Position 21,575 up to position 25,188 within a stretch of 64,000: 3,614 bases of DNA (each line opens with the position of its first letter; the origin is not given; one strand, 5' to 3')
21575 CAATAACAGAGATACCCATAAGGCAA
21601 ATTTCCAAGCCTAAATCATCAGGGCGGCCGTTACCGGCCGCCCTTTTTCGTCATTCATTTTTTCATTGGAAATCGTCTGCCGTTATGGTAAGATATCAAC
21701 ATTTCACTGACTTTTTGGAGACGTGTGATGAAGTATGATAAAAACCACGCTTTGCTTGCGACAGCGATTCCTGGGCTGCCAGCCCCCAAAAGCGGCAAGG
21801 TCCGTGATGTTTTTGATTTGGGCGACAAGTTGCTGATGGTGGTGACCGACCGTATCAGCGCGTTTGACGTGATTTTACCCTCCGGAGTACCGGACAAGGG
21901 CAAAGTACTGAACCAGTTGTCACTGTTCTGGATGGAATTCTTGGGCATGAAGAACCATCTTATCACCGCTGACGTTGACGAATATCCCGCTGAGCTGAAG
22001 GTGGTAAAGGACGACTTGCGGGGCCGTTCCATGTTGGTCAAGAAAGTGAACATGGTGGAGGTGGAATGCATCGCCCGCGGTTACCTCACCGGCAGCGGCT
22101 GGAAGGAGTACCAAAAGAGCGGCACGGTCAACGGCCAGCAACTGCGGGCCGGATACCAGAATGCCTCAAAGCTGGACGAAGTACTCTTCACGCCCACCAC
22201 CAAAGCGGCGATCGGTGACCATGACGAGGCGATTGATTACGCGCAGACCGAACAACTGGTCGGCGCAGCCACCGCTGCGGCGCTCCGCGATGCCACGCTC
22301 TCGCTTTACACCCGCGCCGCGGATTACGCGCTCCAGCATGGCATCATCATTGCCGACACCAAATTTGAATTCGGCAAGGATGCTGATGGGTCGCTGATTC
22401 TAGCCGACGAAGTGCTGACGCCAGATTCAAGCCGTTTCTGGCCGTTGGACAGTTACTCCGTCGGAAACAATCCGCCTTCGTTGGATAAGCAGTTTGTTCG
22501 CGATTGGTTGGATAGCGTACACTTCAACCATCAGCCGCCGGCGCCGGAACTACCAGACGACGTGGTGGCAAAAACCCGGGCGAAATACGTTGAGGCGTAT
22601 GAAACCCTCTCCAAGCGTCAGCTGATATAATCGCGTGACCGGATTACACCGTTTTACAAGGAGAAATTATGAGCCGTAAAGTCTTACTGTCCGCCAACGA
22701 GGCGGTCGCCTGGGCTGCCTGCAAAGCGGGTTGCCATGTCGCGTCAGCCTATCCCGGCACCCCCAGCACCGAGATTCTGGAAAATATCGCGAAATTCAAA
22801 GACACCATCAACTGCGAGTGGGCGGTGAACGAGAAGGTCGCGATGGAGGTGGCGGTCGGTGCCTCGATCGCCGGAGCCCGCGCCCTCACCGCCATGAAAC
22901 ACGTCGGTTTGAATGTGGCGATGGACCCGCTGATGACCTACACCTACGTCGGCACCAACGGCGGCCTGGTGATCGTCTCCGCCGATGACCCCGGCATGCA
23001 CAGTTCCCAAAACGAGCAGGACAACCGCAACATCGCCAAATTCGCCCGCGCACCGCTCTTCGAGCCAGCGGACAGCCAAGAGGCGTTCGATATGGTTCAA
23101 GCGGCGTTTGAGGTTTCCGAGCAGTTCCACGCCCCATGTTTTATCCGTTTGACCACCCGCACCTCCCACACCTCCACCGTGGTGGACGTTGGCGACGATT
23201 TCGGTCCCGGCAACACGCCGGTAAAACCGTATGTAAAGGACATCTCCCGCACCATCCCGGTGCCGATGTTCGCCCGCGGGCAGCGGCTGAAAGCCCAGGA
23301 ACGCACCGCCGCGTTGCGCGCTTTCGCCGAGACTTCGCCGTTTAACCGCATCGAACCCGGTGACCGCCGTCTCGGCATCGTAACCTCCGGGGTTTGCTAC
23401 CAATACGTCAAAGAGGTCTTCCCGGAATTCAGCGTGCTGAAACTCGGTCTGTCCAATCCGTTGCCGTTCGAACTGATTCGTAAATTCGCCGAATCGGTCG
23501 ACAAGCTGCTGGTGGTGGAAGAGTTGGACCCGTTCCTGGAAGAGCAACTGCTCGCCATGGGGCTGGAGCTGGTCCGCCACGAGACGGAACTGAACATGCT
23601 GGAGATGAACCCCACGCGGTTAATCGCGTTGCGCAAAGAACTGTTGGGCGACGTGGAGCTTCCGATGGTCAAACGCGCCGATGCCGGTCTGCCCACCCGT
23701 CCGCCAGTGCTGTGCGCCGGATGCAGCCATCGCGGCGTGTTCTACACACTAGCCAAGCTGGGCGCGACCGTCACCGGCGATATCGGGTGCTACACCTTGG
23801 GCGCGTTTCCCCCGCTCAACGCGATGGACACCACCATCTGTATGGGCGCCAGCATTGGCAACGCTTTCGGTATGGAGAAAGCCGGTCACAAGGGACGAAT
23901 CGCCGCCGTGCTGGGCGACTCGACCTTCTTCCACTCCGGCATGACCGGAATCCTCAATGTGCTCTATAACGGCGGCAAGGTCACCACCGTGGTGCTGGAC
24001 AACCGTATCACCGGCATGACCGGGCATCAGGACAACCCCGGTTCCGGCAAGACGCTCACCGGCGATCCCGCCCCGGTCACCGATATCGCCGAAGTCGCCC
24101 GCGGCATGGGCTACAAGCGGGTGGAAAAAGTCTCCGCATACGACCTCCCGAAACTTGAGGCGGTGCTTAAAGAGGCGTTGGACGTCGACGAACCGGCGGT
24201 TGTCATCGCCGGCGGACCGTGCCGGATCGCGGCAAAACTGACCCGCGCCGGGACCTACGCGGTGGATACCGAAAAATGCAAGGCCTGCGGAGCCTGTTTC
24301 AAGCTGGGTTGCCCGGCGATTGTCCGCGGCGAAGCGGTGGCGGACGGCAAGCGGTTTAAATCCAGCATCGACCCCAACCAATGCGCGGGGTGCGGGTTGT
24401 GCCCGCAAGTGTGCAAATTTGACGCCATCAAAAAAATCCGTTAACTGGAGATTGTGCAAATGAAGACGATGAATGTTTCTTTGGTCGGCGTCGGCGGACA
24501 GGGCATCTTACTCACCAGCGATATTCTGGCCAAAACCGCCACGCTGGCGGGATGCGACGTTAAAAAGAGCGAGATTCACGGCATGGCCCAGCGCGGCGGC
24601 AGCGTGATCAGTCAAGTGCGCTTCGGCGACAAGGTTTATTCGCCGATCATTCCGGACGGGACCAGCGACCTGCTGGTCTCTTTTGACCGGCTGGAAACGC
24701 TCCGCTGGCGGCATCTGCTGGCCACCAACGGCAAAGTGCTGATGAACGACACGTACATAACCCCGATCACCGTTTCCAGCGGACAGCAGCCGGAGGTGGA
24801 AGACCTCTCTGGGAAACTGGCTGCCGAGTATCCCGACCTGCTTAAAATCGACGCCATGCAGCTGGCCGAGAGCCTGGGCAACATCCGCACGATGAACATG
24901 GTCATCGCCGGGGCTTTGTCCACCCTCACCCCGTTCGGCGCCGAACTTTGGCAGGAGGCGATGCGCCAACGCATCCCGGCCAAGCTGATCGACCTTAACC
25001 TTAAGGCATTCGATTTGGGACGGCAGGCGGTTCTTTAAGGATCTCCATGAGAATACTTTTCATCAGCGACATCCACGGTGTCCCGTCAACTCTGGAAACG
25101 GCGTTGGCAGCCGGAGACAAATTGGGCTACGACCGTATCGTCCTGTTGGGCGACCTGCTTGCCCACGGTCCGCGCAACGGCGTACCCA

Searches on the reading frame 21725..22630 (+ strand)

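Call 7: search_protein_families(library=pfam, proteins=[window:21725-22630:+], max_evalue=0.001)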
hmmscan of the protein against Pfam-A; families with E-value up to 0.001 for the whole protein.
window:21725-22630:+ (301 aa): 1 family
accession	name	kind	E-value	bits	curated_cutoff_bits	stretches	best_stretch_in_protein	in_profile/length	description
PF01259.24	SAICAR_synt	-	1.1e-72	245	20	1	23-266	4-223/233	SAICAR synthetase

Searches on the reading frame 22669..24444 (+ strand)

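Call 7: search_protein_families(library=pfam, proteins=[window:22669-24444:+], max_evalue=0.001)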
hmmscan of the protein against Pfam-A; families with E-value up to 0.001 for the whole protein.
window:22669-24444:+ (591 aa): 7 families
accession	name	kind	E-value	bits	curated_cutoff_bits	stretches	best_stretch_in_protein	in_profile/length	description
PF02775.26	TPP_enzyme_C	-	1.3e-24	87.2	21.9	1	371-513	1-150/151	Thiamine pyrophosphate enzyme, C-terminal TPP binding domain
PF01855.24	POR_N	-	4.2e-18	66.4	27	1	16-174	2-167/231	Pyruvate flavodoxin/ferredoxin oxidoreductase, thiamine diP-bdg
PF00037.32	Fer4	-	7.5e-07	29.2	21.1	0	567-588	3-24/24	4Fe-4S binding domain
PF13237.11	Fer4_10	-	3.2e-05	24.2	25.5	1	532-582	4-52/53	4Fe-4S dicluster domain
PF12838.12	Fer4_7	-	4.4e-05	24.3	27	1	536-586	1-52/52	4Fe-4S dicluster domain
PF14697.11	Fer4_21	-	0.00019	21.9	35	0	532-587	3-57/59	4Fe-4S dicluster domain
PF12837.12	Fer4_6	-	0.0007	19.9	25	0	566-587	3-24/24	4Fe-4S binding domain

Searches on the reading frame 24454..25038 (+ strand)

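Call 7: search_protein_families(library=pfam, proteins=[window:24454-25038:+], max_evalue=0.001)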
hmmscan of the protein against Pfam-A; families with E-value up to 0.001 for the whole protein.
window:24454-25038:+ (194 aa): 1 family
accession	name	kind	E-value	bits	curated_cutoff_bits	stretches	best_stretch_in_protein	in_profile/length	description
PF01558.24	POR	-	2.3e-40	139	27.4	1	14-191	1-173/173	Pyruvate ferredoxin/flavodoxin oxidoreductase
